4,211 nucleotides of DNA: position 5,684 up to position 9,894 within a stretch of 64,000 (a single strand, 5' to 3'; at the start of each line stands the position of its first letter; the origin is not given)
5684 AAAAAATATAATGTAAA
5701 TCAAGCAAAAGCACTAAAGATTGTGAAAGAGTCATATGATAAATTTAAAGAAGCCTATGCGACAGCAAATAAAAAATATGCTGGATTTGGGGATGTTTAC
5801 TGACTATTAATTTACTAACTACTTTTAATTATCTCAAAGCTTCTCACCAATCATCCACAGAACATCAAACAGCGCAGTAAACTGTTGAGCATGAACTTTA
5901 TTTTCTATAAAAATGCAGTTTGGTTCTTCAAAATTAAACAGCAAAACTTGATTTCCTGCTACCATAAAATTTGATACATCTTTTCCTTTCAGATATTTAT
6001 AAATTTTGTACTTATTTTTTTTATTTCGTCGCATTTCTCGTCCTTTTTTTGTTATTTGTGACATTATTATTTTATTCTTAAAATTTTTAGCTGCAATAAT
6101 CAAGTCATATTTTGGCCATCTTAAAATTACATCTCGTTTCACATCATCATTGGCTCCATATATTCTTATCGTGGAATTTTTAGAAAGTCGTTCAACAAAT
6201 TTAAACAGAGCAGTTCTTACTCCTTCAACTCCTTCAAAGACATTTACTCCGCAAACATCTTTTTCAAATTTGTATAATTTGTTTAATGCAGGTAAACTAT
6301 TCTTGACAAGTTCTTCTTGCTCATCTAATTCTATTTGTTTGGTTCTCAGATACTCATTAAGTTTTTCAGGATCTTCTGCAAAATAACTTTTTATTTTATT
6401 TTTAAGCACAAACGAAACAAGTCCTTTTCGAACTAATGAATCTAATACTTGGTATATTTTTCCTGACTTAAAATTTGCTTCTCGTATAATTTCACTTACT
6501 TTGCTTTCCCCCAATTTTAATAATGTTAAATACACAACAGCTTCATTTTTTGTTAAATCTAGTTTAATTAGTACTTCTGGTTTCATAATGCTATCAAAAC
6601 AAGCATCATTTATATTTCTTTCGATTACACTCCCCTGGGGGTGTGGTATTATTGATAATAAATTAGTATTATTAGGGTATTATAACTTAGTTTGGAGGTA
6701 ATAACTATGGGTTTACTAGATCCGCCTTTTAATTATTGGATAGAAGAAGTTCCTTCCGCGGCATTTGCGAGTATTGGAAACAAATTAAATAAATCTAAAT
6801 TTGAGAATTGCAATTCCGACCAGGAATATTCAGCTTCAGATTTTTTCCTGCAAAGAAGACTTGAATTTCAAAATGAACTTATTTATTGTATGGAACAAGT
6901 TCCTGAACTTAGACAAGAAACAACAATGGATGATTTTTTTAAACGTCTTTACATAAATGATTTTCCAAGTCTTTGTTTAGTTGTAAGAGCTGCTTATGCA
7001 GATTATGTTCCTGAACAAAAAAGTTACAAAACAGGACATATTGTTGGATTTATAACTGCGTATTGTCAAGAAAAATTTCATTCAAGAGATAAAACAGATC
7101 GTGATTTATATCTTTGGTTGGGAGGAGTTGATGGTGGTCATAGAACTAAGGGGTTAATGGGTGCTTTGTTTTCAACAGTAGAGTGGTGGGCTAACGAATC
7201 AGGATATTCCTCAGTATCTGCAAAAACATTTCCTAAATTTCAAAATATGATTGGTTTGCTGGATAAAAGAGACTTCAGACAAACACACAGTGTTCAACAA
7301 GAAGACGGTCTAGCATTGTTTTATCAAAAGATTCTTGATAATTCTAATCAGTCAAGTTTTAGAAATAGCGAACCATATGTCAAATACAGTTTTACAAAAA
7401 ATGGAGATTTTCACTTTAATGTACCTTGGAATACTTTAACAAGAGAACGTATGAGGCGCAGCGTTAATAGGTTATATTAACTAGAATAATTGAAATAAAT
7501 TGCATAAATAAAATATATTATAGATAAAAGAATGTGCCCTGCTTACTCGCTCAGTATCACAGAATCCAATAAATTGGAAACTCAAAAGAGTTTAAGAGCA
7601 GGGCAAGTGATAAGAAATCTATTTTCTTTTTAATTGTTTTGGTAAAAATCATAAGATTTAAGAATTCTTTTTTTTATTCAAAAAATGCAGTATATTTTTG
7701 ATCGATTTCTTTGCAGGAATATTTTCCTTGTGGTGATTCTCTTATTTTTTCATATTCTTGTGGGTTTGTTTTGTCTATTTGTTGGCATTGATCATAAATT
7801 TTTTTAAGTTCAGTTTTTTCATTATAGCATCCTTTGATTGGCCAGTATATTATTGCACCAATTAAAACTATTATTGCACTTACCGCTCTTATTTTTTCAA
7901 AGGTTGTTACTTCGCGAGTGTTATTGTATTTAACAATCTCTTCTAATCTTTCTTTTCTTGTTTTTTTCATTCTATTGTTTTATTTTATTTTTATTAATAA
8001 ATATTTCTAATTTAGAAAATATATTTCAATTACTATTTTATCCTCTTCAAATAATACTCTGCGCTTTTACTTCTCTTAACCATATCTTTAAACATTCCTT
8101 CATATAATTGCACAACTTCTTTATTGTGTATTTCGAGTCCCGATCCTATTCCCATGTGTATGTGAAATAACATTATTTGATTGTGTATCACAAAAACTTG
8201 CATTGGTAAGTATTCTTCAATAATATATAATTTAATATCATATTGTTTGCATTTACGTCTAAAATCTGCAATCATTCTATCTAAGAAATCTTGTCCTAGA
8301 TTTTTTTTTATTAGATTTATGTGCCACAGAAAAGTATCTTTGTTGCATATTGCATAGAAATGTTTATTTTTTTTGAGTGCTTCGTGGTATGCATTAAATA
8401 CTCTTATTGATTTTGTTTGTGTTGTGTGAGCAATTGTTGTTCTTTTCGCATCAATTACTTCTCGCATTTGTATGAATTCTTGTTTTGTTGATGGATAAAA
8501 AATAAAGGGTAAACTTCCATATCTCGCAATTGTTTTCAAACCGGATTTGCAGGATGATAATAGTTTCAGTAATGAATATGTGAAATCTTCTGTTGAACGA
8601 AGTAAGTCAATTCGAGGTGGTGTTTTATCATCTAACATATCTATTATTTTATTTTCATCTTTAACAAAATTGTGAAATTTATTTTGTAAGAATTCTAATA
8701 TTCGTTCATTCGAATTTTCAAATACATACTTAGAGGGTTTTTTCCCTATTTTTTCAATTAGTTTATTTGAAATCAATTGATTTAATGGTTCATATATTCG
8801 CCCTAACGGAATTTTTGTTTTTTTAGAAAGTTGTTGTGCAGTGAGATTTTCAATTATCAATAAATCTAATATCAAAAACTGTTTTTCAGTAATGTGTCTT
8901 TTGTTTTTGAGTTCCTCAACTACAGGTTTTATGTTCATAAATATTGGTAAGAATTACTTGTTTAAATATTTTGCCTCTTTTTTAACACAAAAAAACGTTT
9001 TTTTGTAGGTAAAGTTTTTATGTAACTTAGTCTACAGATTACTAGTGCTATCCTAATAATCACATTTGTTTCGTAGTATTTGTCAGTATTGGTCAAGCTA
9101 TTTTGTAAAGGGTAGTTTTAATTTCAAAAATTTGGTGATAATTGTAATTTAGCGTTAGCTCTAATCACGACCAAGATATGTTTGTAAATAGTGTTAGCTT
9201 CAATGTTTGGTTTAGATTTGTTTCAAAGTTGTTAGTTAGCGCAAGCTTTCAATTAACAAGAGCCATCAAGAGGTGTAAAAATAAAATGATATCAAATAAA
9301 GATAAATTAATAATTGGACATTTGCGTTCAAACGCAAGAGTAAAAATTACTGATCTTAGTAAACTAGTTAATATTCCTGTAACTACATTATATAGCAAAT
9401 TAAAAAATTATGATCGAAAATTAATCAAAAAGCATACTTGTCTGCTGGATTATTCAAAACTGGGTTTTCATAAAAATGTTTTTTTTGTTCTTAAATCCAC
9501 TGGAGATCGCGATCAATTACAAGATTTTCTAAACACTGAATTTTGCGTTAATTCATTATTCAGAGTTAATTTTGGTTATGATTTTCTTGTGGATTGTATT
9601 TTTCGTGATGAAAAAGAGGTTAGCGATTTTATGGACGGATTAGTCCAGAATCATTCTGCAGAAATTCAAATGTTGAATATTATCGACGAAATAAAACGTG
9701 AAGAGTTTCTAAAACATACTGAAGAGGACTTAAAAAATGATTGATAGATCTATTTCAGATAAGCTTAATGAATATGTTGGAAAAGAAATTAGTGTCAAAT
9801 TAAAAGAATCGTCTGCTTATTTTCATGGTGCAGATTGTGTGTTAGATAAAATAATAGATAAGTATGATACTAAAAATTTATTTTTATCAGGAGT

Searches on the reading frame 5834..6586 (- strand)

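Call 10: search_protein_families(library=pfam, proteins=[window:5834-6586:-], max_evalue=0.001)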
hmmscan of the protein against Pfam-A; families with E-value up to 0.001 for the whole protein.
window:5834-6586:- (250 aa): 2 families
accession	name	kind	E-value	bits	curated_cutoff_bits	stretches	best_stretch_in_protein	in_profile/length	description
PF01978.25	TrmB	-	7e-15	55.1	25.6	1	8-74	3-68/68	Sugar-specific transcriptional regulator TrmB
PF08221.17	HTH_9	-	0.00087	19.8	23.4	0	17-61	17-61/62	RNA polymerase III subunit RPC82 helix-turn-helix domain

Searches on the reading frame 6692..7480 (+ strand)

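Call 10: search_protein_families(library=pfam, proteins=[window:6692-7480:+], max_evalue=0.001)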
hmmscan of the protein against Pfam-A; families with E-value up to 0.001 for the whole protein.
window:6692-7480:+ (262 aa): 1 family
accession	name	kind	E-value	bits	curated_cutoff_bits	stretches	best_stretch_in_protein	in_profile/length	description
PF00583.31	Acetyltransf_1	-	0.00016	22.4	20.7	1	104-195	41-116/116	Acetyltransferase (GNAT) family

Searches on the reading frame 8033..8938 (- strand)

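Call 6: search_protein_families(library=pfam, proteins=[window:8033-8938:-], max_evalue=0.001)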
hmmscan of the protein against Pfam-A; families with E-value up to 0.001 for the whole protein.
window:8033-8938:- (301 aa): 1 family
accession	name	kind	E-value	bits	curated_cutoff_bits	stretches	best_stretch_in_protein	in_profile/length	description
PF01978.25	TrmB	-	4.2e-07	30.1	25.6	1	25-72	16-63/68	Sugar-specific transcriptional regulator TrmB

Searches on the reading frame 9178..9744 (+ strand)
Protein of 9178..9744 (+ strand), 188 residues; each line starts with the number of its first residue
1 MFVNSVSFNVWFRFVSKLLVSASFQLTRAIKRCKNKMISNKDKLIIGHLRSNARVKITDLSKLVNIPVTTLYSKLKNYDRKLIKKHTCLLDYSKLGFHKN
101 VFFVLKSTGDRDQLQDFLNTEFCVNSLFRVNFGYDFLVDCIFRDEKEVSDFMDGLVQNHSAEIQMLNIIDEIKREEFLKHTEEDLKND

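Call 6: search_protein_families(library=pfam, proteins=[window:9178-9744:+], max_evalue=0.001)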
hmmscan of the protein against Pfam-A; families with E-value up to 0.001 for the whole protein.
window:9178-9744:+ (188 aa): 1 family
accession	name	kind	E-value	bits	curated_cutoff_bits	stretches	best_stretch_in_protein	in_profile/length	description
PF13412.12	HTH_24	-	0.00074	19.5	21.9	0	40-76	3-39/48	Winged helix-turn-helix DNA-binding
